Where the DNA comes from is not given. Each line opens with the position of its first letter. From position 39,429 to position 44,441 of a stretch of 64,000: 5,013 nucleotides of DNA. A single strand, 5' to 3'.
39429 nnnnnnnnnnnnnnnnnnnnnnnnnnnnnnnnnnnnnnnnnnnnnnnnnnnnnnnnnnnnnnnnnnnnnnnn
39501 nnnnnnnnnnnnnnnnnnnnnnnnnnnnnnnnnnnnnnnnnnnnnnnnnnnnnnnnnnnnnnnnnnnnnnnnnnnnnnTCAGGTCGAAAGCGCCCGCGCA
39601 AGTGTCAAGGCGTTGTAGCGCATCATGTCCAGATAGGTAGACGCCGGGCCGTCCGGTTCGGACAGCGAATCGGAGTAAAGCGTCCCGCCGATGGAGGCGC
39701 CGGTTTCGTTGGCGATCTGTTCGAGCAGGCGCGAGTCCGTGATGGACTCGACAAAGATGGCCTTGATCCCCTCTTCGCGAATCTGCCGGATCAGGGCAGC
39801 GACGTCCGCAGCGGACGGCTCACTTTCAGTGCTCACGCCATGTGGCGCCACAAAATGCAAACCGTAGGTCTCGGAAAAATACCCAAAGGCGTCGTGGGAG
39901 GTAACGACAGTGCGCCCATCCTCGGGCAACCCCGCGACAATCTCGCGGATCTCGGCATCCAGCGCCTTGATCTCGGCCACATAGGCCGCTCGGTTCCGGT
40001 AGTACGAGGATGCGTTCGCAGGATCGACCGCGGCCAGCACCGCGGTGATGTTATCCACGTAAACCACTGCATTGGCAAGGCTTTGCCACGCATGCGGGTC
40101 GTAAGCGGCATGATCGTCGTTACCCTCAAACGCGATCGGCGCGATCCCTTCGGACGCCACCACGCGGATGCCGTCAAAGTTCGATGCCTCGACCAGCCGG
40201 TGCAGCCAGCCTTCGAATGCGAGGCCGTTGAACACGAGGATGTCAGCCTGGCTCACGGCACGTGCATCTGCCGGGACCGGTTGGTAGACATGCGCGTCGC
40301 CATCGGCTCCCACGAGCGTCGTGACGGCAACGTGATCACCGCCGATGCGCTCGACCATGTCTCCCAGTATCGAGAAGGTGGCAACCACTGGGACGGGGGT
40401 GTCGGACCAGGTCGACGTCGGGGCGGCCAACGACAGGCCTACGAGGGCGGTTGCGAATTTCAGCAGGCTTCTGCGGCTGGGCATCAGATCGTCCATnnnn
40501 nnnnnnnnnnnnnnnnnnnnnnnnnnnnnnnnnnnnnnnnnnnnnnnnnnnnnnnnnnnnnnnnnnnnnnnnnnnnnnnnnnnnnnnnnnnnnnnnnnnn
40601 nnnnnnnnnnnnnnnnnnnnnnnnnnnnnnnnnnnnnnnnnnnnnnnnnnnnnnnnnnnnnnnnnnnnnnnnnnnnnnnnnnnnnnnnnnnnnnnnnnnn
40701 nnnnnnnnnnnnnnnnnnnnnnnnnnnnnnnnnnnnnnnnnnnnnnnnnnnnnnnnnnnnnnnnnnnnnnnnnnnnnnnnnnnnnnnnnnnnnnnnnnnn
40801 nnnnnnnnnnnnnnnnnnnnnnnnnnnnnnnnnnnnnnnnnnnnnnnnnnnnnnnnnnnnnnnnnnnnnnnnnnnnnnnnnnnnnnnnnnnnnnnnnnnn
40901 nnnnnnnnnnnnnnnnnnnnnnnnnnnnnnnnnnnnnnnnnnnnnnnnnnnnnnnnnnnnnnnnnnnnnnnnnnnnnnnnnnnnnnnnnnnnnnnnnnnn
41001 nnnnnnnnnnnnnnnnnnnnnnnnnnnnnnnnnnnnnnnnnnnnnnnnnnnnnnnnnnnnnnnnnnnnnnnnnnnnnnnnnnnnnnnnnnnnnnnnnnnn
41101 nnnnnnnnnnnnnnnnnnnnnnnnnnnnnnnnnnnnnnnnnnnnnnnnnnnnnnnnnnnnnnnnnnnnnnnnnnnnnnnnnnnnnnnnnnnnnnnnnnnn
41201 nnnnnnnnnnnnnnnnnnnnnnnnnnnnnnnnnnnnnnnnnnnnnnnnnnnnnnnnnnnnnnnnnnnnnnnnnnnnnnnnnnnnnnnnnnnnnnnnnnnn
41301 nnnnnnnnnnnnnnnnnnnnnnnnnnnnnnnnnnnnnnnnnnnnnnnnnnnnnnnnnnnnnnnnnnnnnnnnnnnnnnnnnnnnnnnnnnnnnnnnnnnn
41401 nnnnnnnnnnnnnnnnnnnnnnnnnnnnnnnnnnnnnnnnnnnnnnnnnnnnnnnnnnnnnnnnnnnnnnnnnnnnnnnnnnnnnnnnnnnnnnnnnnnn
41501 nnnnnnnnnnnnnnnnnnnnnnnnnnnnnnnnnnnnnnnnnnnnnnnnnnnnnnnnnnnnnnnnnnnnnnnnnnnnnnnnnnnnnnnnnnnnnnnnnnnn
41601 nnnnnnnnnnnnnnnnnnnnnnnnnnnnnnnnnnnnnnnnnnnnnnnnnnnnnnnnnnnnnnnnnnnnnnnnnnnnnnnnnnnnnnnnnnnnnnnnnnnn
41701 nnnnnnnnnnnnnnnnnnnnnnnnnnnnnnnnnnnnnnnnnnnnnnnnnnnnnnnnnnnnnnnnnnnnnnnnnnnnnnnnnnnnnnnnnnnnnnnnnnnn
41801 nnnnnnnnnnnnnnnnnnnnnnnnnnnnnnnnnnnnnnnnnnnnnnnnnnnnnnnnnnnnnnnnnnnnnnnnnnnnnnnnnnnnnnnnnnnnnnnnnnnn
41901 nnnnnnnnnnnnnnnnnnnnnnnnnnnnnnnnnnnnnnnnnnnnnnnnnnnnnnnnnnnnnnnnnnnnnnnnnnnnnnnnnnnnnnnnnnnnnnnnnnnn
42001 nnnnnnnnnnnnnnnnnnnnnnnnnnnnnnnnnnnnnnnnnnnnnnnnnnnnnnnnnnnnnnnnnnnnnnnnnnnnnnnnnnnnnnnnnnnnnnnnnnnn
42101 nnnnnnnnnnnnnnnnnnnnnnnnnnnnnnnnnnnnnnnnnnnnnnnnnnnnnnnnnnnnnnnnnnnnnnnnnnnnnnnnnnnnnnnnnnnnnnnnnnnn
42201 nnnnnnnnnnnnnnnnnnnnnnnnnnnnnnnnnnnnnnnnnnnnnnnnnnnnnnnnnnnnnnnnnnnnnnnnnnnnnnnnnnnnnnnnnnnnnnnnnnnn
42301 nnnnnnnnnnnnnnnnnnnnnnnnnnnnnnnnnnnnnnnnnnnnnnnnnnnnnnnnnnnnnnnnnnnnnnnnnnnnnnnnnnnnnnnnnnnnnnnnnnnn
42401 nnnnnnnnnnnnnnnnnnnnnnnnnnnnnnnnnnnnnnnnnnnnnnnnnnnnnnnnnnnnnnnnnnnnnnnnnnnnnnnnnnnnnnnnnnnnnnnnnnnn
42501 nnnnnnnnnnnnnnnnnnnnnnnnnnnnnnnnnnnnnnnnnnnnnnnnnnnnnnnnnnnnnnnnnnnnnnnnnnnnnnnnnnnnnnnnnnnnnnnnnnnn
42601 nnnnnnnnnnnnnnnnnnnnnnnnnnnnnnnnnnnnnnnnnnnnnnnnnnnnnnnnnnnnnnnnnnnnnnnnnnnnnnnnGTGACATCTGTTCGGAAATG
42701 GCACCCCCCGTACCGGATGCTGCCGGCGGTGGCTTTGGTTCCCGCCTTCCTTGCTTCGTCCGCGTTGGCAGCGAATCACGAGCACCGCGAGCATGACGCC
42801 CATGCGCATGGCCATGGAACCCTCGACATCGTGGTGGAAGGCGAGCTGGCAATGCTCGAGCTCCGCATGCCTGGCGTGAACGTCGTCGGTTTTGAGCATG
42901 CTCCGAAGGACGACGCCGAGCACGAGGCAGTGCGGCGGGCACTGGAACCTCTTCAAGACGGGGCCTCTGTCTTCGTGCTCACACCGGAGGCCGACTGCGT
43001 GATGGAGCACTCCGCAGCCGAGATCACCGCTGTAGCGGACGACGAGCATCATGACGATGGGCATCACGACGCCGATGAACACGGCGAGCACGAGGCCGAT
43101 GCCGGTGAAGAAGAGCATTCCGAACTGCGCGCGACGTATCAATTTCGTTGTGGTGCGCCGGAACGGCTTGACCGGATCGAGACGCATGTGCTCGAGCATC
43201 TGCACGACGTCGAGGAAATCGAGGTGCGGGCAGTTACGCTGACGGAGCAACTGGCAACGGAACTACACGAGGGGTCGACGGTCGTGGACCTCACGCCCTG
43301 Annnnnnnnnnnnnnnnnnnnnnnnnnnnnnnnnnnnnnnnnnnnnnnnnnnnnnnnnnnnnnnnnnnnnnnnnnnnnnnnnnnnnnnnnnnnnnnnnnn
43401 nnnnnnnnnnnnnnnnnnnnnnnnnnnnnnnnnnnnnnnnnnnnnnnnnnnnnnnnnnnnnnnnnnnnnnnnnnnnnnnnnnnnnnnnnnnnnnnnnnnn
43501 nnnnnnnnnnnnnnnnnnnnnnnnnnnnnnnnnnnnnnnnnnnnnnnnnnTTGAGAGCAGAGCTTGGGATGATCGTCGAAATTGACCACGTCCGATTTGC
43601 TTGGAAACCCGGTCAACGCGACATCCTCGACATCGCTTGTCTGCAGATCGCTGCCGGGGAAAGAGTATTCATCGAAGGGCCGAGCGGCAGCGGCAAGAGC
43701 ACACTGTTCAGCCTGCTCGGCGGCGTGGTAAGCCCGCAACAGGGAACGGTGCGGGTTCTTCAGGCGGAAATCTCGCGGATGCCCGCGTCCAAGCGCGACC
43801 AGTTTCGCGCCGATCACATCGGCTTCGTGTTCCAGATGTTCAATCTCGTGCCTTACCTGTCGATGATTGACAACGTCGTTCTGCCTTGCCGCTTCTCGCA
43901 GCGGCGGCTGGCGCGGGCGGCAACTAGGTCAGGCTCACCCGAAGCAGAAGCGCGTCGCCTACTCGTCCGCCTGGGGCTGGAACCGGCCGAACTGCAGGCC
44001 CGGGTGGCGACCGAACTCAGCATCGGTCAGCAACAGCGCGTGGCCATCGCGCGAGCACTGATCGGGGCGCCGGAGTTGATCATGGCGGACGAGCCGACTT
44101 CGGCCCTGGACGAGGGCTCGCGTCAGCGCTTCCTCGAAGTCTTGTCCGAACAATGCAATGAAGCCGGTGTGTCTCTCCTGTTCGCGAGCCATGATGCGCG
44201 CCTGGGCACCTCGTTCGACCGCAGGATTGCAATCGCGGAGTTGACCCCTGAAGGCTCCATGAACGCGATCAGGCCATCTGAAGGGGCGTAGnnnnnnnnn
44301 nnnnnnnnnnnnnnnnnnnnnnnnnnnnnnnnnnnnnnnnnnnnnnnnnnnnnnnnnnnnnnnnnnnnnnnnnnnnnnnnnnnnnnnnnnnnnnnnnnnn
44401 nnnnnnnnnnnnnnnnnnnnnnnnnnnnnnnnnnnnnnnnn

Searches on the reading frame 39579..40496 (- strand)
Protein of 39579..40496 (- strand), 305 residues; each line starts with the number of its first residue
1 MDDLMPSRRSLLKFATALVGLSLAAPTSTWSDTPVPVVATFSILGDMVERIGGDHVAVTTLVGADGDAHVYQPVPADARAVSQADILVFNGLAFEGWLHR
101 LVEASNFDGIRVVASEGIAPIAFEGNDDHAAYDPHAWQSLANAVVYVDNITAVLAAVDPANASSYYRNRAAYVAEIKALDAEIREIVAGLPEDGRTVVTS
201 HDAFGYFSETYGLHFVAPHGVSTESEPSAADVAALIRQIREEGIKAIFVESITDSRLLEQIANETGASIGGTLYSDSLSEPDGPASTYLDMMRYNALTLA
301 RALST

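Call 3: search_protein_families(library=pfam, proteins=[window:39579-40496:-], max_evalue=0.01)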
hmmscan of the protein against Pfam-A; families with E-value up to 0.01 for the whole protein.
window:39579-40496:- (305 aa): 1 family
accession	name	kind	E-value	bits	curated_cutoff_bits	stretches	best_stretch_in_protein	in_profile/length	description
PF01297.22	ZnuA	-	1.4e-91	307.1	29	1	37-302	1-263/263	Zinc-uptake complex component A periplasmic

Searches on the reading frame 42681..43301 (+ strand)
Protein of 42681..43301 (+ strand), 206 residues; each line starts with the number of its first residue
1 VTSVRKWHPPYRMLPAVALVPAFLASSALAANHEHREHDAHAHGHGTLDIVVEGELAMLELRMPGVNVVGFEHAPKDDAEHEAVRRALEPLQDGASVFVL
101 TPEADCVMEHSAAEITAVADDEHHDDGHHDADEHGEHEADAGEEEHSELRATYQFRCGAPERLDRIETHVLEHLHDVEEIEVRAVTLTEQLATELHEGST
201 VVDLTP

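Call 38: search_protein_families(library=pfam, proteins=[window:42681-43301:+], max_evalue=0.001)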
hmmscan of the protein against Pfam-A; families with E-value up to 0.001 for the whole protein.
window:42681-43301:+ (206 aa): 1 family
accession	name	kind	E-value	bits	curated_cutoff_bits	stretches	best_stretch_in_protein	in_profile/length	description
PF10986.14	ZrgA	-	4.8e-44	150.6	27.4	1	40-204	1-161/161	ZrgA family zinc uptake protein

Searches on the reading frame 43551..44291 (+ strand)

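Call 38: search_protein_families(library=pfam, proteins=[window:43551-44291:+], max_evalue=0.001)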
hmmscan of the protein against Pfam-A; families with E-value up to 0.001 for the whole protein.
window:43551-44291:+ (246 aa): 2 families
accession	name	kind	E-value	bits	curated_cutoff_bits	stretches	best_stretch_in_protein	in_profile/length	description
PF00005.33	ABC_tran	-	2.4e-29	103.1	25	1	31-184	6-137/137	ABC transporter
PF13304.12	AAA_21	-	9.5e-07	29.6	27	0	149-216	231-300/304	AAA domain, putative AbiEii toxin, Type IV TA system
